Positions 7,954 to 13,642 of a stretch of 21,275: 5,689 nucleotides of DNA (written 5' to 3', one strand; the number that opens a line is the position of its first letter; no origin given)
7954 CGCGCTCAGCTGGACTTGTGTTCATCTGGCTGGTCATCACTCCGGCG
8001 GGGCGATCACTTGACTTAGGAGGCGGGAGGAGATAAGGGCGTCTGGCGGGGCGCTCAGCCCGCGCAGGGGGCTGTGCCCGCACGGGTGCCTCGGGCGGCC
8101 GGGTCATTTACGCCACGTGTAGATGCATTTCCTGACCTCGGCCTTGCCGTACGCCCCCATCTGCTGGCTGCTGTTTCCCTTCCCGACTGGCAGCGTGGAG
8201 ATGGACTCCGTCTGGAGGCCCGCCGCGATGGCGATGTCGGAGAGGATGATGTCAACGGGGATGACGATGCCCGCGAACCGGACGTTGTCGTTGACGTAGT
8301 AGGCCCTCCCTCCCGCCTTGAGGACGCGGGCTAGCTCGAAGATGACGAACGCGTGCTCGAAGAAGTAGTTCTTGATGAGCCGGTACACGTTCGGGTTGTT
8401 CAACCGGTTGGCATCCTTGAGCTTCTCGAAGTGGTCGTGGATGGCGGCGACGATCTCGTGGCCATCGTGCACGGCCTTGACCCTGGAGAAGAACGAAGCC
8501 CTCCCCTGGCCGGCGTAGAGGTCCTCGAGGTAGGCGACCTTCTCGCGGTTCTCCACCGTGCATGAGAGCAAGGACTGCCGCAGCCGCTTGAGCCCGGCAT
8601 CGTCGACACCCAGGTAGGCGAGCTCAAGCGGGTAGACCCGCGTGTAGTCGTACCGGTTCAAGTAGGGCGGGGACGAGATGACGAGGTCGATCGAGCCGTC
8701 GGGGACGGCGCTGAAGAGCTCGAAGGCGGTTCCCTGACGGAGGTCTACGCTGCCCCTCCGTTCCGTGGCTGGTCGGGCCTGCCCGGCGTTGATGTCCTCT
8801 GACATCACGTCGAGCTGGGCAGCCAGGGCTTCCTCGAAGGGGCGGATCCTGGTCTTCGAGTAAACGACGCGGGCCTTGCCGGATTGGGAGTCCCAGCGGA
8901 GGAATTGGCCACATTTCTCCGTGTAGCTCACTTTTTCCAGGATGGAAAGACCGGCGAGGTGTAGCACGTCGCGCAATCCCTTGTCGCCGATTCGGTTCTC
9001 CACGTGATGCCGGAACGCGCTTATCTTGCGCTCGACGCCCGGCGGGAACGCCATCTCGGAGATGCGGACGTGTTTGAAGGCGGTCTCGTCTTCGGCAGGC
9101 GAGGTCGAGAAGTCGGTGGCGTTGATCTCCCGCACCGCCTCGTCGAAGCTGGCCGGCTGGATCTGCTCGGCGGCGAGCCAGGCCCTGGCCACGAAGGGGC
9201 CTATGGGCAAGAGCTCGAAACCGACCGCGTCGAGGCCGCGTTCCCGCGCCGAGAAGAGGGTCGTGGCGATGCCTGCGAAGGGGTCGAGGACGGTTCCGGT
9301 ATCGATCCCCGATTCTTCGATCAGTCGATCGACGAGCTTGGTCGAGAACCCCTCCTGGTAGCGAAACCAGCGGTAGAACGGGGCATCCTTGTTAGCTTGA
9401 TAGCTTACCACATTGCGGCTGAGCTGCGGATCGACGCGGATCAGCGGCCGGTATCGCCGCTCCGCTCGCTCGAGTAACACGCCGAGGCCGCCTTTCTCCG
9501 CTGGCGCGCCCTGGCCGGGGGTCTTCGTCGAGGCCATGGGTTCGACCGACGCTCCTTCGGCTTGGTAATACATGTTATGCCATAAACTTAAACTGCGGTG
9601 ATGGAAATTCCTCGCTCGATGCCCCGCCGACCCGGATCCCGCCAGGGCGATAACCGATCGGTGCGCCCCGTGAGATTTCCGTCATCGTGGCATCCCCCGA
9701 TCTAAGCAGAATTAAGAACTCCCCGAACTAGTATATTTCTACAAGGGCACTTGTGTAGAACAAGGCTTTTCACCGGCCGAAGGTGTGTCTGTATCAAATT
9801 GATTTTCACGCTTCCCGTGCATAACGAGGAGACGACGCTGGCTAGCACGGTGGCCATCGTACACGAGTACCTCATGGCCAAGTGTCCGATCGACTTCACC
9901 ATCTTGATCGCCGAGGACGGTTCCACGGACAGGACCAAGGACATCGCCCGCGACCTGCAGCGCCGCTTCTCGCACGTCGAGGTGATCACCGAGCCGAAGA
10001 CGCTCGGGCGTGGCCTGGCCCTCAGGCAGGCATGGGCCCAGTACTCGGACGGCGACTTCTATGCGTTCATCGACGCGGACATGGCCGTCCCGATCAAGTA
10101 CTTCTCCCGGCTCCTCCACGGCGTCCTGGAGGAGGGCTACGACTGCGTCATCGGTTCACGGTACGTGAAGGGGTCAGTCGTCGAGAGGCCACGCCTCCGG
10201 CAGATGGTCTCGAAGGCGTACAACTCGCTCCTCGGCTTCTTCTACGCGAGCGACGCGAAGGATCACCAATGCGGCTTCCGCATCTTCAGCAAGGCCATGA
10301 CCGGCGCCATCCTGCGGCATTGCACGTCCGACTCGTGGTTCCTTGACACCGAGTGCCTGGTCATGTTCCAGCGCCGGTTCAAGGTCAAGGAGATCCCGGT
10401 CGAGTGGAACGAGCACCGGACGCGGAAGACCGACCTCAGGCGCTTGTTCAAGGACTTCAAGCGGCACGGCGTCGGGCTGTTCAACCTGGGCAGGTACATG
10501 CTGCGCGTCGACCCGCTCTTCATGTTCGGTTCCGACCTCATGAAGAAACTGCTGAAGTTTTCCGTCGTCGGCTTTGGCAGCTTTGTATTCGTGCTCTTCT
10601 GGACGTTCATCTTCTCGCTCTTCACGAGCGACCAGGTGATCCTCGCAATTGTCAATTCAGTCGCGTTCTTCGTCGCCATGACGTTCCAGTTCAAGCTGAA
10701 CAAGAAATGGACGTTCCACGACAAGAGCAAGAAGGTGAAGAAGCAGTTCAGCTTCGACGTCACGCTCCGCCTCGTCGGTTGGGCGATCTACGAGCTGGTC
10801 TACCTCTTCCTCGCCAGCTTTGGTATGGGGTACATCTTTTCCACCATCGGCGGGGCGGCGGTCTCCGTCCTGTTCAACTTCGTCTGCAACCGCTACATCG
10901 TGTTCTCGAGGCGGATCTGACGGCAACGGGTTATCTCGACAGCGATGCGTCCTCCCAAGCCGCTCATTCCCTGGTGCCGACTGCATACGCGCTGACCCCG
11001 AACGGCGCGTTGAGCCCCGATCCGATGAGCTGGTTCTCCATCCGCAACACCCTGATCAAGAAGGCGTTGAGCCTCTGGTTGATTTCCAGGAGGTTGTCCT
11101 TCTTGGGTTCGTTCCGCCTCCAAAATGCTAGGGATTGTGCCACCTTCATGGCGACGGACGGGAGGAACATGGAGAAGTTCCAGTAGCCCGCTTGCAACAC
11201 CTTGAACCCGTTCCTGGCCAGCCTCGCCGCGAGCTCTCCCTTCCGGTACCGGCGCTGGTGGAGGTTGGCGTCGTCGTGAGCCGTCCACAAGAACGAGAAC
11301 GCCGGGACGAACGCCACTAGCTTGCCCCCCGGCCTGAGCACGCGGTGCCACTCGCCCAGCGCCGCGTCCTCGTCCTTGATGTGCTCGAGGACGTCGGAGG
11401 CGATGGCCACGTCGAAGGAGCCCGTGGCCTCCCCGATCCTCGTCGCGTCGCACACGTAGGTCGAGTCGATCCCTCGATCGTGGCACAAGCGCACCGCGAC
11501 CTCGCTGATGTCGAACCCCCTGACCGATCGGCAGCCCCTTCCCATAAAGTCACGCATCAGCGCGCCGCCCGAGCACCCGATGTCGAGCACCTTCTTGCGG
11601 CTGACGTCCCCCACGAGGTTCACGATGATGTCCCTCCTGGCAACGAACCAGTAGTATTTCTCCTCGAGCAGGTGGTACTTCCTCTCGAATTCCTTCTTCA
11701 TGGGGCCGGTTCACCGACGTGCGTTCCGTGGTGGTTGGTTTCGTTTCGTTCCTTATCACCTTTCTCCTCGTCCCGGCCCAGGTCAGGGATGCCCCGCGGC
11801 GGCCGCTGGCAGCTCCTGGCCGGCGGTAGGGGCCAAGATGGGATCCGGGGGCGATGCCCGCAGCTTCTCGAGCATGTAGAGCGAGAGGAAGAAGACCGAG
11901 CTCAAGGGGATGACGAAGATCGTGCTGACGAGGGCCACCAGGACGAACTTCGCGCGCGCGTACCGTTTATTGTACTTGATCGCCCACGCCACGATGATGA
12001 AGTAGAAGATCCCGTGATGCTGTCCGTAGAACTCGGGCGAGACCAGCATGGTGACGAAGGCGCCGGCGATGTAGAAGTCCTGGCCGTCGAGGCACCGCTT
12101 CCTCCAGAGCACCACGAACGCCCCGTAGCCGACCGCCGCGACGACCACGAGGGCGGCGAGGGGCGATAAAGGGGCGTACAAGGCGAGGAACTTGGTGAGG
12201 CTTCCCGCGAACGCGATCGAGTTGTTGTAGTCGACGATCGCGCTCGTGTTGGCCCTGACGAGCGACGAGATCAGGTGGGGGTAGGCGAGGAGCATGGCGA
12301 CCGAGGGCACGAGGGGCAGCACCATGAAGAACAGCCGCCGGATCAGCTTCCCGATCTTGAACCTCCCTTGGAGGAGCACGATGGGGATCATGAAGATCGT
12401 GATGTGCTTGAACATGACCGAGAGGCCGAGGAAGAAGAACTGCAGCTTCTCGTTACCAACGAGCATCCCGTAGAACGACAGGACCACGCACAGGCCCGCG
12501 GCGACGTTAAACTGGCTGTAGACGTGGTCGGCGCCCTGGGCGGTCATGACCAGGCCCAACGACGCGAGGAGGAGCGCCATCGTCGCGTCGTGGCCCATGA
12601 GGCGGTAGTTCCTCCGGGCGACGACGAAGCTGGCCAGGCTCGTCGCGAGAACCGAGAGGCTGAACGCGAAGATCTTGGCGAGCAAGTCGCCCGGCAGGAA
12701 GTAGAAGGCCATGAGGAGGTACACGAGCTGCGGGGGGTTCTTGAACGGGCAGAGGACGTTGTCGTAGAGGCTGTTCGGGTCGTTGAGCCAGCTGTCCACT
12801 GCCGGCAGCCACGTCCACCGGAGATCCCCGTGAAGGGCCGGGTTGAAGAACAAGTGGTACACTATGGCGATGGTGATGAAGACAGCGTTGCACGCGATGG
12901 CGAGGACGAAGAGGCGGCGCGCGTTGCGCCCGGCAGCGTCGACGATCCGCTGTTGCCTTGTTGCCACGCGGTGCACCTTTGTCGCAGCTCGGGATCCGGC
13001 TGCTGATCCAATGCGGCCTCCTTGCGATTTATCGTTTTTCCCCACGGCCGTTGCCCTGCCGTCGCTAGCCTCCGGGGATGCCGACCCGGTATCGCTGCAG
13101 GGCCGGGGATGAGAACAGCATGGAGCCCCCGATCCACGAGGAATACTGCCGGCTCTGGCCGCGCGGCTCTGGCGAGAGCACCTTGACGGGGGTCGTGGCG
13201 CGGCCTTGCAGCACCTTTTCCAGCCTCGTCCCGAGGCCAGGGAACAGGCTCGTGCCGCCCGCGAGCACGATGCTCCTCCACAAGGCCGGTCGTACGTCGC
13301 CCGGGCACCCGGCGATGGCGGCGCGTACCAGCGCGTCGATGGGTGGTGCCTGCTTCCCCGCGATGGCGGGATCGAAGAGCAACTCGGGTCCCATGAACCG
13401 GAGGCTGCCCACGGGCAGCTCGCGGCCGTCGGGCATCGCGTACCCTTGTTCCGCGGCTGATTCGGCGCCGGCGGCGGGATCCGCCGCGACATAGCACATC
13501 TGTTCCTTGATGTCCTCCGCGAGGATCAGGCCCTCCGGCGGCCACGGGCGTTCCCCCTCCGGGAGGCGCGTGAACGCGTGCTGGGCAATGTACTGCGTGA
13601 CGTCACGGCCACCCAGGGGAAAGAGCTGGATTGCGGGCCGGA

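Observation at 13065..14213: Bona fide actin-family gene (eukaryotic actin/crenactin type) in a GC-rich, probably archaeal genome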

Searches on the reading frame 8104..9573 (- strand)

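Call 7: search_protein_families(library=pfam, proteins=[window:8104-9573:-], max_evalue=0.001)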
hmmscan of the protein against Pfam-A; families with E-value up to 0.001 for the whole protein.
window:8104-9573:- (489 aa): 1 family
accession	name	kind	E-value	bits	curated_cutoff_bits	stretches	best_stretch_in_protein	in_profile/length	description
PF01555.25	N6_N4_Mtase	-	1.7e-09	38.4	26.7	1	65-121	159-211/221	DNA methylase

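Call 54: search_protein_families(library=padloc, proteins=[window:8104-9573:-], max_evalue=0.01)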
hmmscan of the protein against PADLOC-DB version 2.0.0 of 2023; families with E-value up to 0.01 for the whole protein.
window:8104-9573:- (489 aa): 37 families (the best 25 are shown)
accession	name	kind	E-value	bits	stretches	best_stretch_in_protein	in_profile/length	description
PDLC03224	MTase_II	-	3.4e-117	390.3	1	37-489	38-480/481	Type II methyltransferase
PDLC03306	MTase_II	-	1.2e-26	91.6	1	53-455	17-391/422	Type II methyltransferase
PDLC03389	MTase_II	-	5.9e-13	46.3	1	55-456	45-419/445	Type II methyltransferase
PDLC03369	MTase_II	-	7.1e-12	42.8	2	54-131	104-180/532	Type II methyltransferase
PDLC03353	MTase_II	-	3.3e-11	41.2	2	286-447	19-101/260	Type II methyltransferase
PDLC03387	MTase_II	-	6.6e-11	39.9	2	76-123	218-265/289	Type II methyltransferase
PDLC03309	MTase_II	-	1.1e-10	39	2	275-310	53-88/353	Type II methyltransferase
PDLC03322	MTase_II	-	3e-10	37.6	1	83-450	53-397/446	Type II methyltransferase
PDLC03362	MTase_II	-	9.6e-10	35.9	1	271-336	241-304/438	Type II methyltransferase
PDLC03320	MTase_II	-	1.7e-09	35.3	2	79-131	220-272/289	Type II methyltransferase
PDLC03325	MTase_II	-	2.1e-09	34.6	1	72-324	72-322/426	Type II methyltransferase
PDLC03239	MTase_II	-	2.3e-09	34.5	1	68-352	67-348/442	Type II methyltransferase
PDLC03316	MTase_II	-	6.9e-09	33.2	1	92-126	334-368/390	Type II methyltransferase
PDLC03371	MTase_II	-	1.6e-08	32.4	1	76-120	195-239/260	Type II methyltransferase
PDLC03299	MTase_II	-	2.9e-08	31.5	1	79-121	203-245/296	Type II methyltransferase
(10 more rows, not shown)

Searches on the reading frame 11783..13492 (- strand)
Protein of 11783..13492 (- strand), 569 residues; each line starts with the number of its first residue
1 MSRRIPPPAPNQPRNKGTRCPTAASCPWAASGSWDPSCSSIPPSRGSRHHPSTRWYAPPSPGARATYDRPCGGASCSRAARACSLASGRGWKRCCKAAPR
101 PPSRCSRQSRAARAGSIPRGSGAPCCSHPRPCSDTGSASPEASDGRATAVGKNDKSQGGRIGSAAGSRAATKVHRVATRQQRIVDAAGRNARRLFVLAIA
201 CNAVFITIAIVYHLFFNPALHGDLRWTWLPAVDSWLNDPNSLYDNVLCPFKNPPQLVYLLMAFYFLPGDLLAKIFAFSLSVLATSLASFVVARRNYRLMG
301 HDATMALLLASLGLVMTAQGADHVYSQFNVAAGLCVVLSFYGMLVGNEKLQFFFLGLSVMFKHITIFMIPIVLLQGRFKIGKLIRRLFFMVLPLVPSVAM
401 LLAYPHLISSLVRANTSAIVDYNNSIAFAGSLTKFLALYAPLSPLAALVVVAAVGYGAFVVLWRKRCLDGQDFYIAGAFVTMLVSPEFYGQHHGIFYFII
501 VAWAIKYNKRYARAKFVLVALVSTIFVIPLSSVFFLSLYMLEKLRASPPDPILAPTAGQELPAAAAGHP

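Call 7: search_protein_families(library=pfam, proteins=[window:11783-13492:-], max_evalue=0.001)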
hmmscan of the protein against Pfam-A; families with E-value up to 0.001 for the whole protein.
window:11783-13492:- (569 aa): 1 family
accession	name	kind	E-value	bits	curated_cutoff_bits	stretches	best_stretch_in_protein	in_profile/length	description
PF09594.16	GT87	-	2.7e-08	34.3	25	1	261-486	7-237/237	Glycosyltransferase family 87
